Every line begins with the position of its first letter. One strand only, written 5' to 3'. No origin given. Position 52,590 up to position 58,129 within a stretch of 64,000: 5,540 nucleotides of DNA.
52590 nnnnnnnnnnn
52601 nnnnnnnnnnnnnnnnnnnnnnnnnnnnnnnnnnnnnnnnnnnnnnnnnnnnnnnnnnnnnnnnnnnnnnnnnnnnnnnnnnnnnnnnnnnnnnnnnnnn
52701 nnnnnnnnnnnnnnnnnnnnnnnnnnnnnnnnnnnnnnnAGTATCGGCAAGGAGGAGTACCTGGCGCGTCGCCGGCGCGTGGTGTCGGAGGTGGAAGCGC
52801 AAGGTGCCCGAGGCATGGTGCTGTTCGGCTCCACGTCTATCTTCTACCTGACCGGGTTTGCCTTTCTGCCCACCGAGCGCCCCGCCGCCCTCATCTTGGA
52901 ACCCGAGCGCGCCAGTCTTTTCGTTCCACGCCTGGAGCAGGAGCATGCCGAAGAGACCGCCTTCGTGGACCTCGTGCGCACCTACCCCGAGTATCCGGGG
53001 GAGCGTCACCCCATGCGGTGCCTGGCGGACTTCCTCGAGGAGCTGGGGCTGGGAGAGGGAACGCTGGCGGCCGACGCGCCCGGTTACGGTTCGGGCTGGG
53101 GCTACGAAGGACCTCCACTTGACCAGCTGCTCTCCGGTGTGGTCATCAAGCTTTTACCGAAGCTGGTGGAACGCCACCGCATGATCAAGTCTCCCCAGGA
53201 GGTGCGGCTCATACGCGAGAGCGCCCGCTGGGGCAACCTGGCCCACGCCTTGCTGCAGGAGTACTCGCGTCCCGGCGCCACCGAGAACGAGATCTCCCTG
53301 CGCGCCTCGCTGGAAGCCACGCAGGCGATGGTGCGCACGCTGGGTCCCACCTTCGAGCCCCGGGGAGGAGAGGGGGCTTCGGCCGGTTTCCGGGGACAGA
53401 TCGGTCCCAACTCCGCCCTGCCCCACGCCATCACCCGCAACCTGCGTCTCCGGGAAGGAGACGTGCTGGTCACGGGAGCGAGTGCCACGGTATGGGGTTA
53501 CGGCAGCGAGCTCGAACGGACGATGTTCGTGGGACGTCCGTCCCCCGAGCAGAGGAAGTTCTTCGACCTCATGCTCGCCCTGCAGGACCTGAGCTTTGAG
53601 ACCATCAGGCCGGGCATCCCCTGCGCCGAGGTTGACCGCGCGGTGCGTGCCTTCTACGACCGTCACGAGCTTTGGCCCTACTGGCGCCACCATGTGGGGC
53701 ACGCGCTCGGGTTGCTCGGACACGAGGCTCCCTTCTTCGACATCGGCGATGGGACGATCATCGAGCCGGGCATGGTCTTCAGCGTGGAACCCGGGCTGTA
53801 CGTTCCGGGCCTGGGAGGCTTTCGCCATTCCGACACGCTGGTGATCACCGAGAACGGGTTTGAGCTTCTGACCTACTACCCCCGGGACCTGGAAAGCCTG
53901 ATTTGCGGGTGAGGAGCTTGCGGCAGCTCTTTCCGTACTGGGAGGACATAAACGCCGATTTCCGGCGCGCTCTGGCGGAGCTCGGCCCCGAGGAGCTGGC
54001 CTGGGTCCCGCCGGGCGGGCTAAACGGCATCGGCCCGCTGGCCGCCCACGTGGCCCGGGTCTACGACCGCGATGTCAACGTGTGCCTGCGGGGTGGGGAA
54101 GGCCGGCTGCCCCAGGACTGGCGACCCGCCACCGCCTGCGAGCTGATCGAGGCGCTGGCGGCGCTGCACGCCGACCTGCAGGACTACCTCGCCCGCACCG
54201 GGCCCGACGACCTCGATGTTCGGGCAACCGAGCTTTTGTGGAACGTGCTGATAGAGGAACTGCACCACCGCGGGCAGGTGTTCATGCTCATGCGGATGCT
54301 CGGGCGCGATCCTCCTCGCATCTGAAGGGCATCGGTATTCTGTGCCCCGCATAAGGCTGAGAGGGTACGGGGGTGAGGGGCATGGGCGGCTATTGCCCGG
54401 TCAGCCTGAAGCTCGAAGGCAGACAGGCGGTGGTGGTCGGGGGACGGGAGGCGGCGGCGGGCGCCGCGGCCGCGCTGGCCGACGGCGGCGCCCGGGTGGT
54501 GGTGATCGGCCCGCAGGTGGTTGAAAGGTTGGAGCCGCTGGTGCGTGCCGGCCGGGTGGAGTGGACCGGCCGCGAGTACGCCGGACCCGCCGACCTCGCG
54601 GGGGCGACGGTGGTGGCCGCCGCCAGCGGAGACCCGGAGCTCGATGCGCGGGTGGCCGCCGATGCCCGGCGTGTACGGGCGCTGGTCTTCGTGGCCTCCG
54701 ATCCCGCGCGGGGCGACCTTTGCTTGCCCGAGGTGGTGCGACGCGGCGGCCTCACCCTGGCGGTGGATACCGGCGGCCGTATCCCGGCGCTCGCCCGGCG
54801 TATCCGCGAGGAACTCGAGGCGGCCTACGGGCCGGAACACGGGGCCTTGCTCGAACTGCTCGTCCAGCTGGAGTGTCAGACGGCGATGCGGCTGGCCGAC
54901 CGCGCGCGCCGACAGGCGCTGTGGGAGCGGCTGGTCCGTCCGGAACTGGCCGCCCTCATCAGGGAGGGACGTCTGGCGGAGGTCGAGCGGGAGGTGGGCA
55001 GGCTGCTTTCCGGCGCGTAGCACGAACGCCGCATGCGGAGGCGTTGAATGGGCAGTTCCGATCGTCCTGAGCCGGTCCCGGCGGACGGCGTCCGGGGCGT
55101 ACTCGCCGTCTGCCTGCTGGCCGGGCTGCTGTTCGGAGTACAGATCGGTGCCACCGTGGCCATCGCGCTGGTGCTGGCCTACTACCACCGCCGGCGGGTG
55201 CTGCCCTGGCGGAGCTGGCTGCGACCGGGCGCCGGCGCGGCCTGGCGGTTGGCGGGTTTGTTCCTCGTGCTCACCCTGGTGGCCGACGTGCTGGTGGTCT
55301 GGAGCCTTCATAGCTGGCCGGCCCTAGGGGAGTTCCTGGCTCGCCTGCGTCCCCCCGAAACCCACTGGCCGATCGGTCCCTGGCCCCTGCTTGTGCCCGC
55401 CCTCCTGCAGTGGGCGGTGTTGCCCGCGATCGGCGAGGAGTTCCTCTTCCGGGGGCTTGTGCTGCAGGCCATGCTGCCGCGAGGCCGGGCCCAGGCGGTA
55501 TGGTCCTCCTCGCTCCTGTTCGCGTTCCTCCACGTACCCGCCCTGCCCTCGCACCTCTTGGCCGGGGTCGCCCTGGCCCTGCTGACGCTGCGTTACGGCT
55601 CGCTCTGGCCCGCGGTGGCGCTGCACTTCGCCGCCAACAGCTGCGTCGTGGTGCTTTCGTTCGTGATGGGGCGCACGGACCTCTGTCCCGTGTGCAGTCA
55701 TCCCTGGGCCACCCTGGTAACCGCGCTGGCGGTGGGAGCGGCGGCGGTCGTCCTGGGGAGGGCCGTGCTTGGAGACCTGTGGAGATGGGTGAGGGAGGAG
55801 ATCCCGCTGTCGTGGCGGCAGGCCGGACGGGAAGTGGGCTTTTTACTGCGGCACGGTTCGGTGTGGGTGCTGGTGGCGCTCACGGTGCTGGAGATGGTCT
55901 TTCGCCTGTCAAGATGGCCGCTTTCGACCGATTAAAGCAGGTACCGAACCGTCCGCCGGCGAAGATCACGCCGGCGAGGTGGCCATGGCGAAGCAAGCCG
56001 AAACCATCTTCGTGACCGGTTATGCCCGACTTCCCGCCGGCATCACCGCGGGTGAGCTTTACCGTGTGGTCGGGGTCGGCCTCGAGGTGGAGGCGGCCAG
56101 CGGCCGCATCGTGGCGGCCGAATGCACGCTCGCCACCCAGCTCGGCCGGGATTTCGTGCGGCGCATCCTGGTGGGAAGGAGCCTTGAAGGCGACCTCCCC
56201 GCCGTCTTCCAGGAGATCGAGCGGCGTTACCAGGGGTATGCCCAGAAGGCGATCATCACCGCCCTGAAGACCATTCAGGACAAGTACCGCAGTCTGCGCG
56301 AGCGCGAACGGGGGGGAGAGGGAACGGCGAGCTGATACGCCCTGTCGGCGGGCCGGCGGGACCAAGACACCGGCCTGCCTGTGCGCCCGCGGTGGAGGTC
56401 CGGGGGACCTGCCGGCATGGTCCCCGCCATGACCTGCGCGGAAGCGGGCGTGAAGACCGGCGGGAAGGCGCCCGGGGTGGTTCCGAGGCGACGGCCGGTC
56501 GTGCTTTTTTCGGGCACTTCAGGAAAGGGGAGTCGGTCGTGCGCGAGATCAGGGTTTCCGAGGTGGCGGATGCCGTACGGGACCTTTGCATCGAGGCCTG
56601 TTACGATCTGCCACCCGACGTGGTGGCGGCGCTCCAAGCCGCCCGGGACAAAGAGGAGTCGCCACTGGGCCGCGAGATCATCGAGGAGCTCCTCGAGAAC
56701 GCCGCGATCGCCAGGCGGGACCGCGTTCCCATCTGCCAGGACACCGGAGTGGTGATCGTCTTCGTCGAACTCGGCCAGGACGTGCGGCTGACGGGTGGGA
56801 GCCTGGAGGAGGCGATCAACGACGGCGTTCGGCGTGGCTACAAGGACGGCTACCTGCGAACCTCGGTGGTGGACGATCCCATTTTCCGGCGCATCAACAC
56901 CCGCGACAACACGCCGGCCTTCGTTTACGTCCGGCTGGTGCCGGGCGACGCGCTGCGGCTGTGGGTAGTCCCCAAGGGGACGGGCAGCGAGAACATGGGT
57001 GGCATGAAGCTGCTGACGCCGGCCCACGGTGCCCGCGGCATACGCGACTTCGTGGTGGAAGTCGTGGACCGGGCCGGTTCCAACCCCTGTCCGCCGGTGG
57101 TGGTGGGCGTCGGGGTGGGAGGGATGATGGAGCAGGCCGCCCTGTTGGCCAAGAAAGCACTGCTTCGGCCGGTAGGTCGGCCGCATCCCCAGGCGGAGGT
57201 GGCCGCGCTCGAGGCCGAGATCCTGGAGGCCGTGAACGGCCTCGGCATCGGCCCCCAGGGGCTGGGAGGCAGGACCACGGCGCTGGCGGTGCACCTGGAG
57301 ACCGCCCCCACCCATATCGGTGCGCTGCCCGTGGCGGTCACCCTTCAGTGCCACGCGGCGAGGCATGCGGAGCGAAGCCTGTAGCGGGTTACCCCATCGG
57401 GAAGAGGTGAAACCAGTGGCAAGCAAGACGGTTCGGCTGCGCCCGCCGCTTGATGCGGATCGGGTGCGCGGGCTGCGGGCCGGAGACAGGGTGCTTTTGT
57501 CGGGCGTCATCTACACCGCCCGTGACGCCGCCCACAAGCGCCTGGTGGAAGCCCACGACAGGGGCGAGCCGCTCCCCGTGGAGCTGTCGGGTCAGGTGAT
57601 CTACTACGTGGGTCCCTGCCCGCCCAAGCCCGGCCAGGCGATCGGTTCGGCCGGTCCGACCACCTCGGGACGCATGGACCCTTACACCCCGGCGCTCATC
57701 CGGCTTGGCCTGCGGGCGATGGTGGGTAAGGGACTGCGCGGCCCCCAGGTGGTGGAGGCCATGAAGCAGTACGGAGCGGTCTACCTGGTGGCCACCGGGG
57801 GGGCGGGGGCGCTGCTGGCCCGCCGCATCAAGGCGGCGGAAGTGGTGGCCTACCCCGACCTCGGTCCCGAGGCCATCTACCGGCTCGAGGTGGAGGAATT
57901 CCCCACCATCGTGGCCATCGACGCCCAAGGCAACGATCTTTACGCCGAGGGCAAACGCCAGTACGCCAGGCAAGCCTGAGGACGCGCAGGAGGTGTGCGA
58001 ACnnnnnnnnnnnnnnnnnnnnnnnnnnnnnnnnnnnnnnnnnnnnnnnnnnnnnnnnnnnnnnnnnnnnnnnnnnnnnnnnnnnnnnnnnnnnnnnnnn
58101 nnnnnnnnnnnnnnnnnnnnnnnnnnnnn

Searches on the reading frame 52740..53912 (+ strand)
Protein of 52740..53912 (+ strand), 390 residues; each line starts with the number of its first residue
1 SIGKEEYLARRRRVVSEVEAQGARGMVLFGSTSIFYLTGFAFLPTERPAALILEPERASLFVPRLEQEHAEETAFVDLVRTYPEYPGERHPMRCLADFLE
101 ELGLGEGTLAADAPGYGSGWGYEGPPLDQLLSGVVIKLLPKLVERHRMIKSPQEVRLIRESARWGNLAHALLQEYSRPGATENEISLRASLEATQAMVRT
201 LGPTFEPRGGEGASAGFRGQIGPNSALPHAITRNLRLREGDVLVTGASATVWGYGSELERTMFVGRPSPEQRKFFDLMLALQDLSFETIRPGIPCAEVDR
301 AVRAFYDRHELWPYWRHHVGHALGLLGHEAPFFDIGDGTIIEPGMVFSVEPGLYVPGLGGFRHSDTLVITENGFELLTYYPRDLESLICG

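Call 25: search_protein_families(library=pfam, proteins=[window:52740-53912:+], max_evalue=0.00001)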
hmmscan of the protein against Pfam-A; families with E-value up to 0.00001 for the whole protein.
window:52740-53912:+ (390 aa): 2 families
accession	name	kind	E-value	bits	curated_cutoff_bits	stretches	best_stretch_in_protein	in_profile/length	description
PF00557.29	Peptidase_M24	-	5.2e-43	147.7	23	1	157-371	2-208/208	Metallopeptidase family M24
PF01321.24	Creatinase_N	-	4.6e-12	47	22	1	10-113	1-95/128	Creatinase/Prolidase N-terminal domain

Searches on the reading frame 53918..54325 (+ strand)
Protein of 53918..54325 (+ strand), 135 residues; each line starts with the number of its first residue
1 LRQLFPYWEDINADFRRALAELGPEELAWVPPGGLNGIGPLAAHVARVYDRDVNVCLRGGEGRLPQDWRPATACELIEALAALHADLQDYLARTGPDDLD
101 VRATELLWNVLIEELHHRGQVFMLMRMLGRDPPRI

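Call 25: search_protein_families(library=pfam, proteins=[window:53918-54325:+], max_evalue=0.00001)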
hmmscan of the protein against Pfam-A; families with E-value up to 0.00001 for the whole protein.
window:53918-54325:+ (135 aa): 2 families
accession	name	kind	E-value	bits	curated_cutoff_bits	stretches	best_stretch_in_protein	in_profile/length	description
PF05163.17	DinB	-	3.1e-10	40.7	23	1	3-134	7-151/165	DinB family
PF12867.12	DinB_2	-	5e-10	40.4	24.8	1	12-120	6-127/128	DinB superfamily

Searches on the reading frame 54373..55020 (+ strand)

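Call 65: search_protein_families(library=pfam, proteins=[window:54373-55020:+], max_evalue=0.0001)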
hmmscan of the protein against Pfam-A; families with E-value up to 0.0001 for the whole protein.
window:54373-55020:+ (215 aa): 2 families
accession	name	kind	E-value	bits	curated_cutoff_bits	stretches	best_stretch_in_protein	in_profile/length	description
PF13241.12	NAD_binding_7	-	1.7e-19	70.8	22.1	1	11-119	2-103/104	Putative NAD(P)-binding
PF14824.11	Sirohm_synth_M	-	1.7e-06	27.8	25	1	124-150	1-27/28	Sirohaem biosynthesis protein central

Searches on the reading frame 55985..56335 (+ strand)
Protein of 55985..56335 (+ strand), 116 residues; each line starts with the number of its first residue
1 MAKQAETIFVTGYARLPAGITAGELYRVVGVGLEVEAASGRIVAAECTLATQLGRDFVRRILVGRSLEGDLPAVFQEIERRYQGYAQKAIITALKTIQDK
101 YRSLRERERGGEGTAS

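Call 25: search_protein_families(library=pfam, proteins=[window:55985-56335:+], max_evalue=0.00001)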
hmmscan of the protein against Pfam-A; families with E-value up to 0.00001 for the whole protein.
window:55985-56335:+ (116 aa): 1 family
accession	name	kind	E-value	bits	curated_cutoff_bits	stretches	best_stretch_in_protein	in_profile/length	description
PF12986.12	DUF3870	-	3e-28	98.3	22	1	9-102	1-94/94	Domain of unknown function (DUF3870)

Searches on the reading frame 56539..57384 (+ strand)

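Call 25: search_protein_families(library=pfam, proteins=[window:56539-57384:+], max_evalue=0.00001)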
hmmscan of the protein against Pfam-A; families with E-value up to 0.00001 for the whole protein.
window:56539-57384:+ (281 aa): 1 family
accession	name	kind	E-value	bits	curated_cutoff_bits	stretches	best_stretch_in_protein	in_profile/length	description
PF05681.19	Fumerase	-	1.3e-111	372.8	25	1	11-278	2-268/270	Fumarate hydratase (Fumerase)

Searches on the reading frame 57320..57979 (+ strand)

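Call 25: search_protein_families(library=pfam, proteins=[window:57320-57979:+], max_evalue=0.00001)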
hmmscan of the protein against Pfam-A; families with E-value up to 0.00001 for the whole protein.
window:57320-57979:+ (219 aa): 1 family
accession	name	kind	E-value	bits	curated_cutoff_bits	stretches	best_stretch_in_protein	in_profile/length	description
PF05683.17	Fumerase_C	-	1.2e-62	211.3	22.2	1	19-210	10-204/205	Fumarase C-terminus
